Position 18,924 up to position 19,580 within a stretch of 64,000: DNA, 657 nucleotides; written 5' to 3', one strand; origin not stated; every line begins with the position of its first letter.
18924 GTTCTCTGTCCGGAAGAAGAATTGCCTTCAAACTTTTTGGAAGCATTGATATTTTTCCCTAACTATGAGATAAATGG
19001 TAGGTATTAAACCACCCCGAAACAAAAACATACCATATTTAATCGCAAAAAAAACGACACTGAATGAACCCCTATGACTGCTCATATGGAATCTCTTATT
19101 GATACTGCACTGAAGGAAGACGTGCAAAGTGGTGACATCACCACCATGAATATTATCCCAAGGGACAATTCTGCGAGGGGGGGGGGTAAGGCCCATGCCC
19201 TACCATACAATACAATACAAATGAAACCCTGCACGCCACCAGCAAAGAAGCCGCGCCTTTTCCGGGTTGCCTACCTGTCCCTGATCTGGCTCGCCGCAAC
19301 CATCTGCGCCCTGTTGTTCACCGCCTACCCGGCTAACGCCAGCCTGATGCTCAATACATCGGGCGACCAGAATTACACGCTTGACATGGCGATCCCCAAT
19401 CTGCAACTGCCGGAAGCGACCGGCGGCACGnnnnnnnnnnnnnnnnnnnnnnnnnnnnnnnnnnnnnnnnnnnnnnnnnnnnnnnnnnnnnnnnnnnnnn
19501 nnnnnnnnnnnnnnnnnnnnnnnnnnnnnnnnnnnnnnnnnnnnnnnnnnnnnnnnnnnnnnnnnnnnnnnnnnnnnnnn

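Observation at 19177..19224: G10 tract at the island junction could act as a three-state translational switch for the adhesin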

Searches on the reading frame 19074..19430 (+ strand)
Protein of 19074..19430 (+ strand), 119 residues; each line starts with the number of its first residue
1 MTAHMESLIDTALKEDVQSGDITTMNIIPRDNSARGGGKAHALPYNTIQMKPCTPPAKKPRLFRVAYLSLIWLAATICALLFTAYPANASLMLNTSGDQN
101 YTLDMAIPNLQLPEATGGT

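Call 26: find_homologous_proteins(query=window:19074-19430:+, max_evalue=0.001)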
Query window:19074-19430:+ (119 aa): 1 proteins with E <= 0.001 among 4 candidates.
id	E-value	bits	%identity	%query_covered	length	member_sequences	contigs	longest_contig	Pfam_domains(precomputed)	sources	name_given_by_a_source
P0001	8.7e-28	115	77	65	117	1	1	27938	-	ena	-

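Call 28: find_encoding_contigs(protein=P0001, flank=10000, max_places=10)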
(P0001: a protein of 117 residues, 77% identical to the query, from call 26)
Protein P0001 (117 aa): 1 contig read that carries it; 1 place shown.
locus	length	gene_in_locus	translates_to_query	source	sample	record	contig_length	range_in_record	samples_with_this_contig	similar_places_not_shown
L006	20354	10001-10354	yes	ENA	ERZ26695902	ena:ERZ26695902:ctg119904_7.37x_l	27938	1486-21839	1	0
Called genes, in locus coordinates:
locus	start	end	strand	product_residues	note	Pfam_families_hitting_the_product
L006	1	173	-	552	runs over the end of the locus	?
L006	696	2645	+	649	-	-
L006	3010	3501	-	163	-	PF18735:HEPN_RiboL-PSP, PF18737:HEPN_MAE_28990 (weak)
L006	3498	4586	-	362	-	PF03235:GmrSD_N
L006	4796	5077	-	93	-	PF05016:ParE_toxin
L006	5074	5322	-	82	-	-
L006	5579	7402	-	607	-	PF02310:B12-binding (faint), PF04055:Radical_SAM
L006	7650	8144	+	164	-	-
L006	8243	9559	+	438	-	PF13484:Fer4_16 (faint), PF13237:Fer4_10 (faint), PF14697:Fer4_21 (faint), PF00037:Fer4 (faint), PF12837:Fer4_6 (faint), PF12838:Fer4_7 (weak), PF13187:Fer4_9 (faint)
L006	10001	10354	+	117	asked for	-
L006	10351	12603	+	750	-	-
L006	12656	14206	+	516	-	PF05345:He_PIG (weak)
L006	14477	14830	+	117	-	PF02749:QRPTase_N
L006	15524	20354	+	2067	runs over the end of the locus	PF05345:He_PIG, PF16403:Bact_surface_Ig-like (faint), PF17963:Big_9 (faint), PF05345:He_PIG, PF16817:DUF5073 (faint), PF02494:HYR (faint), PF17892:Cadherin_5 (faint), PF05345:He_PIG, +1 more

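Call 58: find_homologous_proteins(query=L006:8243-9559:+, max_evalue=1e-50)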
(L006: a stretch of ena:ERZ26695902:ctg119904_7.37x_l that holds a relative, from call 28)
Query L006:8243-9559:+ (438 aa): 519 proteins with E <= 1e-50 among 6327 candidates; the best 120 are listed.
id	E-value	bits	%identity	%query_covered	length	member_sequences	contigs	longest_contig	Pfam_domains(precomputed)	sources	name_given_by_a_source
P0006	6.8e-289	976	100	100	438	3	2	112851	PF14697.12,PF12837.13,PF00037.33,PF13484.12,PF12838.13,PF13237.12,PF13187.12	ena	-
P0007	4.8e-227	772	80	100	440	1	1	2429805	PF14697.12,PF12837.13,PF00037.33,PF13484.12,PF12838.13,PF13237.12,PF13187.12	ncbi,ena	-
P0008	1.3e-224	764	81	100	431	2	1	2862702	PF14697.12,PF12837.13,PF00037.33,PF13484.12,PF12838.13,PF13237.12,PF13187.12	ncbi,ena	-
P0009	1.7e-221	754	76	100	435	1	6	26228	PF14697.12,PF12837.13,PF00037.33,PF13484.12,PF12838.13,PF13237.12,PF13187.12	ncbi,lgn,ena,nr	ncbi:MAG: 4Fe-4S dicluster domain-containing protein [Nitrospinae bacterium]|nr:4Fe-4S dicluster dom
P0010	1.4e-220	751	77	93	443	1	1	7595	PF14697.12,PF12837.13,PF00037.33,PF13484.12,PF12838.13,PF13237.12,PF13187.12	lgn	-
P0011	2.5e-220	750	77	100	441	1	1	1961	PF14697.12,PF12837.13,PF00037.33,PF13484.12,PF12838.13,PF13237.12,PF13187.12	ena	-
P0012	3.4e-219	746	77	100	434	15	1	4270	PF14697.12,PF12837.13,PF00037.33,PF13484.12,PF12838.13,PF13237.12,PF13187.12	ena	-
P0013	8.3e-215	732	76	99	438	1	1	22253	PF14697.12,PF12837.13,PF00037.33,PF13484.12,PF12838.13,PF13237.12,PF13187.12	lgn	-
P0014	3.8e-214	730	76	97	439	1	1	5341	PF14697.12,PF12837.13,PF00037.33,PF13484.12,PF12838.13,PF13237.12,PF13187.12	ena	-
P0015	6.6e-214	729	75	97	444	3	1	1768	PF14697.12,PF12837.13,PF00037.33,PF13484.12,PF12838.13,PF13237.12,PF13187.12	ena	-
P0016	1.6e-213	728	76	97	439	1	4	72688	PF14697.12,PF12837.13,PF00037.33,PF13484.12,PF12838.13,PF13237.12,PF13187.12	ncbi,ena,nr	ncbi:MAG: 4Fe-4S dicluster domain-containing protein [Nitrospinae bacterium]|nr:4Fe-4S dicluster dom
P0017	2.0e-213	727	76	97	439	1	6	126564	PF14697.12,PF12837.13,PF00037.33,PF13484.12,PF12838.13,PF13237.12,PF13187.12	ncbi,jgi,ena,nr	ncbi:MAG: 4Fe-4S dicluster domain-containing protein [Nitrospinae bacterium]|nr:4Fe-4S dicluster dom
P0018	8.3e-213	725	74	97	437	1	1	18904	PF14697.12,PF12837.13,PF00037.33,PF13484.12,PF12838.13,PF13237.12,PF13187.12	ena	-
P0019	8.8e-213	725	75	97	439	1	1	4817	PF14697.12,PF12837.13,PF00037.33,PF13484.12,PF12838.13,PF13237.12,PF13187.12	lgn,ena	-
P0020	1.0e-212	725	75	97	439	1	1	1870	PF14697.12,PF12837.13,PF00037.33,PF13484.12,PF12838.13,PF13237.12,PF13187.12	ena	-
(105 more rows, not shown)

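Call 59: find_encoding_contigs(protein=P0006, flank=10000, max_places=10)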
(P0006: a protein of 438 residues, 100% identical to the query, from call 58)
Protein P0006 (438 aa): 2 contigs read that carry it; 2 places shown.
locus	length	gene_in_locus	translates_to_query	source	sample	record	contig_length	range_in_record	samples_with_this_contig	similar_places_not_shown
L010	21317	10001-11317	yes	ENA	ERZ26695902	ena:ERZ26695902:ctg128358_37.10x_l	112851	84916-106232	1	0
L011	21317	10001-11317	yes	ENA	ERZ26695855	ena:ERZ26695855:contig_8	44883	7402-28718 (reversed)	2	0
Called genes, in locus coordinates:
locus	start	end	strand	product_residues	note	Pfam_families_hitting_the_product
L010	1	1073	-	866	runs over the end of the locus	-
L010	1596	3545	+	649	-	-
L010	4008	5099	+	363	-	-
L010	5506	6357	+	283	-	PF14022:DUF4238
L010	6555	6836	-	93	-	PF05016:ParE_toxin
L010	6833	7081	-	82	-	-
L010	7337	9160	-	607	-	PF02310:B12-binding (faint), PF04055:Radical_SAM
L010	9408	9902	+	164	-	-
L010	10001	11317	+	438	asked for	PF13484:Fer4_16 (faint), PF13237:Fer4_10 (faint), PF14697:Fer4_21 (faint), PF00037:Fer4 (faint), PF12837:Fer4_6 (faint), PF12838:Fer4_7 (weak), PF13187:Fer4_9 (faint)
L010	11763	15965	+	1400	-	PF05345:He_PIG (weak), PF17963:Big_9 (faint), PF02494:HYR (faint), PF16403:Bact_surface_Ig-like (faint), PF17892:Cadherin_5 (faint), PF23237:HYR_4C (faint), PF05345:He_PIG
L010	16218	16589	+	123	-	PF02749:QRPTase_N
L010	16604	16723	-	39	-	PF03807:F420_oxidored (weak)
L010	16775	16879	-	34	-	-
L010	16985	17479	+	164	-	PF12838:Fer4_7 (faint), PF12837:Fer4_6 (faint), PF14697:Fer4_21 (faint), PF13237:Fer4_10 (weak)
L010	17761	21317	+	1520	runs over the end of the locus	PF02494:HYR (faint), PF05345:He_PIG, PF17892:Cadherin_5 (faint), PF17963:Big_9 (faint), PF23237:HYR_4C (faint), PF27334:Mycolysin_N (faint), PF16403:Bact_surface_Ig-like (faint), PF05345:He_PIG, +1 more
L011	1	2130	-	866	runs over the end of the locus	-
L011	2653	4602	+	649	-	-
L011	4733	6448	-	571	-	PF03235:GmrSD_N, PF07510:GmrSD_C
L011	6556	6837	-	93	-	PF05016:ParE_toxin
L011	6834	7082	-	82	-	-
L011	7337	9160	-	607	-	PF02310:B12-binding (faint), PF04055:Radical_SAM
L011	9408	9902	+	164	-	-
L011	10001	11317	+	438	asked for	PF13484:Fer4_16 (faint), PF13237:Fer4_10 (faint), PF14697:Fer4_21 (faint), PF00037:Fer4 (faint), PF12837:Fer4_6 (faint), PF12838:Fer4_7 (weak), PF13187:Fer4_9 (faint)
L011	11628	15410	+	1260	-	PF02494:HYR (faint), PF05345:He_PIG, PF16403:Bact_surface_Ig-like (faint), PF17892:Cadherin_5 (faint), PF17963:Big_9 (faint), PF23237:HYR_4C (faint), PF05345:He_PIG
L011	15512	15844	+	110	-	PF02749:QRPTase_N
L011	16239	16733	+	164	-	PF12838:Fer4_7 (faint), PF12837:Fer4_6 (faint), PF14697:Fer4_21 (faint), PF13237:Fer4_10 (weak)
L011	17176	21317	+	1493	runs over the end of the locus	PF05345:He_PIG, PF17963:Big_9 (faint), PF02494:HYR (faint), PF16403:Bact_surface_Ig-like (faint), PF17892:Cadherin_5 (faint), PF23237:HYR_4C (faint), PF05345:He_PIG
